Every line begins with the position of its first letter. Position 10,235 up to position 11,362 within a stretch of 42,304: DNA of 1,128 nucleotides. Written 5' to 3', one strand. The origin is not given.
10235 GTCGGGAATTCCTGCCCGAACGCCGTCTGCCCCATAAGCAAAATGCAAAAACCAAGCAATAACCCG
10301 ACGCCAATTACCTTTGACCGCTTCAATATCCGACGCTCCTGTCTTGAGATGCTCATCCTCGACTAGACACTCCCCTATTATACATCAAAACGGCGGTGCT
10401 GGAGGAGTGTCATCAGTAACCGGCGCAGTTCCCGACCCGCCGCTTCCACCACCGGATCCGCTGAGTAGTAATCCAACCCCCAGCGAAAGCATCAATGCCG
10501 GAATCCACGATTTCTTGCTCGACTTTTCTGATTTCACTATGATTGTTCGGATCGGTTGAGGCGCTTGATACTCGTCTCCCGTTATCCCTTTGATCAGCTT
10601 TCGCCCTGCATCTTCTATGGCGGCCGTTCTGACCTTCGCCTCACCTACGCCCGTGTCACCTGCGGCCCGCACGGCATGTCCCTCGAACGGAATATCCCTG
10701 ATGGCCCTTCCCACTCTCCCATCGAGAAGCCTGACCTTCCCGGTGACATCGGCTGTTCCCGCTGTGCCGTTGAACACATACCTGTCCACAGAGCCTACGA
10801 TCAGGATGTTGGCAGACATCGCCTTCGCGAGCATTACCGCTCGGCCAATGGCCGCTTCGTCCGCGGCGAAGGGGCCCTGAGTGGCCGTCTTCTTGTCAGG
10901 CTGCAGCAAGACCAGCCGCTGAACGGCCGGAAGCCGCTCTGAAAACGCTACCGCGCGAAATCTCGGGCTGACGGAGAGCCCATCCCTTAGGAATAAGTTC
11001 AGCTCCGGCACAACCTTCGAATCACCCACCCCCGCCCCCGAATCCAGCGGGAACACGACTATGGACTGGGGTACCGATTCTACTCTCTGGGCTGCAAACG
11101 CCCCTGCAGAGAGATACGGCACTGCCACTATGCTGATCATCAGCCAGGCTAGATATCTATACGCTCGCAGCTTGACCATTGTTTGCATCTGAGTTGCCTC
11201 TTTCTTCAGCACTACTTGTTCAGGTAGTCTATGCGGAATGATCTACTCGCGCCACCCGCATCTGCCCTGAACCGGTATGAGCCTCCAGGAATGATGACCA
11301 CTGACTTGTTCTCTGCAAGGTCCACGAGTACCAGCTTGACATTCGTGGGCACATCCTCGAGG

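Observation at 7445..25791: Seven-gene, all-secreted envelope operon: candidate undescribed surface-protein export/anchoring system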

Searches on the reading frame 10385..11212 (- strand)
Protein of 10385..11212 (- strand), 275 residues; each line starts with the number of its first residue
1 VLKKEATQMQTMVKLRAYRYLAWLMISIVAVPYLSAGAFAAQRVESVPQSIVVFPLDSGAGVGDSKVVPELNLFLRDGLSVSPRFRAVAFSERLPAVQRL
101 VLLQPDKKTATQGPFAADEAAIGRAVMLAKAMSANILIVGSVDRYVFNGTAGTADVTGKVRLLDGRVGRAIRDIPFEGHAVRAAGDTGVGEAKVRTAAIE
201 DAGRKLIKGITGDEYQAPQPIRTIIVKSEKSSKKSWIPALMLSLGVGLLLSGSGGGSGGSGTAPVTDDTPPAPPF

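Call 4: search_protein_families(library=pfam, proteins=[window:10385-11212:-], max_evalue=0.1)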
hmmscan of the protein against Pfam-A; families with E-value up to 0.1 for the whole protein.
window:10385-11212:- (275 aa): 0 families

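Call 5: search_protein_families(library=ncbifam, proteins=[window:10385-11212:-], max_evalue=0.1)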
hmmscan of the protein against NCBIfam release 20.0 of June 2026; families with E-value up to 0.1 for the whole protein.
window:10385-11212:- (275 aa): 1 family
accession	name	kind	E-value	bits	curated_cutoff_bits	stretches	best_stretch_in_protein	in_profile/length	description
NF058595.1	invert_tail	domain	0.047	14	37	0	225-271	42-88/113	lipo-invert putative C-terminal anchoring domain-containing protein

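Call 42: find_homologous_proteins(query=window:10385-11212:-)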
Query window:10385-11212:- (275 aa): 27 proteins with E <= 0.001 among 8000 candidates.
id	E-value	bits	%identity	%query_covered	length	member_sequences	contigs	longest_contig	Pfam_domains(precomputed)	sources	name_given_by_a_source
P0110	8.2e-161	551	97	97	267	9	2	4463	-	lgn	-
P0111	1.1e-124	433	75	84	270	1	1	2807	-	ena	-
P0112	2.0e-120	419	73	84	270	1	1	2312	-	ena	-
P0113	1.8e-117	409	80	82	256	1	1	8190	-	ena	-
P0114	2.1e-114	399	71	84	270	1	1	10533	-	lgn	-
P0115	8.0e-111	388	74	91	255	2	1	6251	-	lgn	-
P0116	4.4e-110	385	72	79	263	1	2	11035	-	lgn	-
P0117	3.0e-98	346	68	91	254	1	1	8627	-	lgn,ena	-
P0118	2.5e-79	284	51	84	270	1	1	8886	-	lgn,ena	-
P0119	3.0e-79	284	55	83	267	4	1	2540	-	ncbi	-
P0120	1.1e-76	276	53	84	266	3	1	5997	-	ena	-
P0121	5.3e-72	260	50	84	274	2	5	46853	-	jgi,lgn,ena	-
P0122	8.4e-72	260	47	84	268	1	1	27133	-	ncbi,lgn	-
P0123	8.7e-72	260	51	96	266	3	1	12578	-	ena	-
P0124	4.1e-70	254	48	84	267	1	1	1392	-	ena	-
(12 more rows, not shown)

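Call 45: search_protein_families(library=pfam, alignment_id=A3, max_evalue=1)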
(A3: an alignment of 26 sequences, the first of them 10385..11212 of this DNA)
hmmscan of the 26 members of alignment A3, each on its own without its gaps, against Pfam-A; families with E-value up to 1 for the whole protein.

A. member 1, window:10385-11212:- (275 aa): 0 families

B. families by the number of members that match (of 26 scanned): 26 families (the first 25 are shown)
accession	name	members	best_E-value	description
PF03783.19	CsgG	6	0.0005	Curli production assembly/transport component CsgG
PF11684.13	DUF3280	5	0.00067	Protein of unknown function (DUF2380)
PF04390.17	LptE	4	0.00021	Lipopolysaccharide-assembly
PF11769.13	DUF3313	2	0.014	Protein of unknown function (DUF3313)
PF14366.11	DUF4410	2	0.019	Domain of unknown function (DUF4410)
PF16542.10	PNKP_ligase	2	0.028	PNKP adenylyltransferase domain, ligase domain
PF04076.19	BOF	2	0.076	Bacterial OB fold (BOF) protein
PF20569.3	DUF6778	1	0.0043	Family of unknown function (DUF6778)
PF19258.4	KxYKxGKxW_sig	1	0.013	KxYKxGKxW signal peptide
PF07199.16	DUF1411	1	0.024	Protein of unknown function (DUF1411)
PF18191.6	PnpCD_PnpD_N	1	0.027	Hydroquinone 1,2-dioxygenase large subunit N-terminal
PF13663.11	DUF4148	1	0.042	Domain of unknown function (DUF4148)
PF04476.19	4HFCP_synth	1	0.048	4-HFC-P synthase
PF01751.28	Toprim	1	0.066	Toprim domain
PF17786.7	Mannosidase_ig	1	0.092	Mannosidase Ig/CBM-like domain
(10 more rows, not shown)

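Call 46: search_protein_families(library=ncbifam, alignment_id=A3, max_evalue=1)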
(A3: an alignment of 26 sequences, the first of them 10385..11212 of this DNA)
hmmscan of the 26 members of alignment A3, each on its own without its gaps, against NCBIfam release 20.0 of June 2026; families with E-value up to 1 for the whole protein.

A. member 1, window:10385-11212:- (275 aa): 1 family
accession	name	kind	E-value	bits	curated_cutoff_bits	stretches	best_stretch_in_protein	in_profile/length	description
NF058595.1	invert_tail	domain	0.047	14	37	1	225-271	42-88/113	lipo-invert putative C-terminal anchoring domain-containing protein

B. families by the number of members that match (of 26 scanned): 17 families
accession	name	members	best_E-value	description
NF058595.1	invert_tail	6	0.047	lipo-invert putative C-terminal anchoring domain-containing protein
NF005946.0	PRK08007.1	4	0.0027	aminodeoxychorismate synthase component 2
TIGR00156.1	TIGR00156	4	0.014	YgiW/YdeI family stress tolerance OB fold protein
NF000856.0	PRK00075.2-5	1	0.014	cobalt-precorrin-5B (C(1))-methyltransferase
TIGR02722.1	lp_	1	0.021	penicillin-binding protein activator LpoB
NF006684.0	PRK09229.1-5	1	0.025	formimidoylglutamate deiminase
NF005272.0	PRK06777.1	1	0.031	4-aminobutyrate--2-oxoglutarate transaminase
NF007308.0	PRK09792.1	1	0.045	4-aminobutyrate transaminase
NF007214.0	PRK09636.1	1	0.069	RNA polymerase sigma factor SigJ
NF033674.1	stress_OB_fold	1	0.071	NirD/YgiW/YdeI family stress tolerance protein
NF033115.1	dipept_VanX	1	0.082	D-Ala-D-Ala dipeptidase VanX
NF005799.0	PRK07649.1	1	0.094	aminodeoxychorismate/anthranilate synthase component II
TIGR03715.1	KxYKxGKxW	1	0.094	KxYKxGKxW signal peptide domain-containing protein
NF005271.0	PRK06774.1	1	0.12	aminodeoxychorismate synthase component II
NF002983.0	PRK03705.1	1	0.13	glycogen debranching protein GlgX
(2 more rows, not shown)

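Call 48: predict_structure(alignment_id=A3)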
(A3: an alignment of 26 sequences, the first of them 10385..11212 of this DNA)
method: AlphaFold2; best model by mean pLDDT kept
length: 275 residues; sequences in the alignment: 26
mean_pLDDT: 77.7   pTM: 0.59
mean pLDDT of the five models: 77.7, 75.9, 75.7, 74.1, 73.9
residues with pLDDT >= 90: 110; 70-90: 85; 50-70: 36; < 50: 44
segments of 3 or more residues with pLDDT < 50: 222-236, 245-268
pLDDT, mean of each block of 10 residues (from residue 1): 76 87 84 59 66 93 91 92 90 90 89 84 93 94 92 93 93 94 73 92 94 77 43 46 49 36 42 52
secondary structure, 60 per line:
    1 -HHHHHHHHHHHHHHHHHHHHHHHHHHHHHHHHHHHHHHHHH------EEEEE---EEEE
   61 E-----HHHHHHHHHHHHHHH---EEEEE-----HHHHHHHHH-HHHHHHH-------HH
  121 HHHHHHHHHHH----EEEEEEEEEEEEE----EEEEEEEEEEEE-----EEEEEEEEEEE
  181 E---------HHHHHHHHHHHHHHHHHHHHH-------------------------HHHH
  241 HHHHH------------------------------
elements in order: H2-42 E49-53 E57-61 H67-81 E85-89 H95-103 H105-111 H119-131 E136-148 E153-164 E170-181 H191-211 H237-245

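Call 51: fold_search(model_id=the predicted structure, library=pdb)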
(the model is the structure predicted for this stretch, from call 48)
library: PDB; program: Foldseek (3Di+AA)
matches with E <= 10: 1071; with E <= 0.001: 72
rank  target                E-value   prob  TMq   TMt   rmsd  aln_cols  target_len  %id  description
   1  4uv2_P                8.1e-07  1.00  0.35  0.43   8.4       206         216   13  Structure of the curli transport lipoprotein CsgG in a non-lipidated, pre-pore conformation (released 2014-09-24)
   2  6uxc_B                1.0e-06  1.00  0.38  0.57   6.9       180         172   10  1.65A resolution structure of the hypothetical protein CT253 from Chlamydia trachomatis (released 2020-11-11)
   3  3w1e                  1.3e-06  1.00  0.40  0.32   5.5       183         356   12  Structure of FlgT, a flagellar basal body component protein (released 2013-04-03)
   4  2w8b_A                1.6e-06  1.00  0.34  0.24   4.7       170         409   19  Crystal structure of processed TolB in complex with Pal (released 2009-02-17)
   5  8z5n_0                1.8e-06  1.00  0.38  0.30   6.2       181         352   10  Cryo-EM structure of the LPHT ring (released 2025-10-22)
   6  4hrv_B                1.9e-06  1.00  0.34  0.60   6.3       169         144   14  Crystal Structure of Lipoprotein GNA1162 from Neisseria meningitidis (released 2013-04-24)
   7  4uv2_O                2.3e-06  1.00  0.33  0.40   8.6       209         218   11  Structure of the curli transport lipoprotein CsgG in a non-lipidated, pre-pore conformation (released 2014-09-24)
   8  5t10_C                3.3e-06  1.00  0.36  0.68   3.2       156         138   12  PelC dodecamer from Paraburkholderia phytofirmans, space group P6 (released 2017-03-15)
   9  5t11_I                3.5e-06  1.00  0.36  0.69   3.6       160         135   11  PelC L103M dodecamer from Paraburkholderia phytofirmans, space group C2 (released 2017-03-15)
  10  4hrv_A                3.7e-06  1.00  0.32  0.58   5.7       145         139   15  Crystal Structure of Lipoprotein GNA1162 from Neisseria meningitidis (released 2013-04-24)
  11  6uxc_A                4.2e-06  1.00  0.37  0.58   7.1       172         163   10  1.65A resolution structure of the hypothetical protein CT253 from Chlamydia trachomatis (released 2020-11-11)
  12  4uv2_M                5.4e-06  1.00  0.33  0.40   9.5       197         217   11  Structure of the curli transport lipoprotein CsgG in a non-lipidated, pre-pore conformation (released 2014-09-24)
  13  5t10_B                5.7e-06  1.00  0.37  0.67   3.8       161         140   13  PelC dodecamer from Paraburkholderia phytofirmans, space group P6 (released 2017-03-15)
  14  5t11_G                6.9e-06  1.00  0.36  0.67   3.5       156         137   12  PelC L103M dodecamer from Paraburkholderia phytofirmans, space group C2 (released 2017-03-15)
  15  4uv2_F                6.9e-06  1.00  0.36  0.41   9.1       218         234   13  Structure of the curli transport lipoprotein CsgG in a non-lipidated, pre-pore conformation (released 2014-09-24)
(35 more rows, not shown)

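Call 68: search_solved_structures(query=A3, max_evalue=10)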
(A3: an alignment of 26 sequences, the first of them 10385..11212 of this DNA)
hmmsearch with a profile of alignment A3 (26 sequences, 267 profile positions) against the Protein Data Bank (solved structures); distinct sequences matched with E-value up to 10: 6.
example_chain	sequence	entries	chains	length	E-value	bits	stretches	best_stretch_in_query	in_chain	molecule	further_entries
5t11_A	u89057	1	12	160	0.055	15.7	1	105-182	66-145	Uncharacterized protein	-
5t10_A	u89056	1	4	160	0.092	14.9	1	105-182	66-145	Uncharacterized protein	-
9h80_C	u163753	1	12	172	0.21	13.8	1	109-168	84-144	PelC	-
9ydo_Ca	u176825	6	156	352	0.21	13.7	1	104-169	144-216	Flagellar protein FlgT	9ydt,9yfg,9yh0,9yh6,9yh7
9yec_Ca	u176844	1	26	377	0.23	13.6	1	104-169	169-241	Flagellar protein FlgT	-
6wj8_A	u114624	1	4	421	0.49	12.5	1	61-123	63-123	4-aminobutyrate aminotransferase PuuE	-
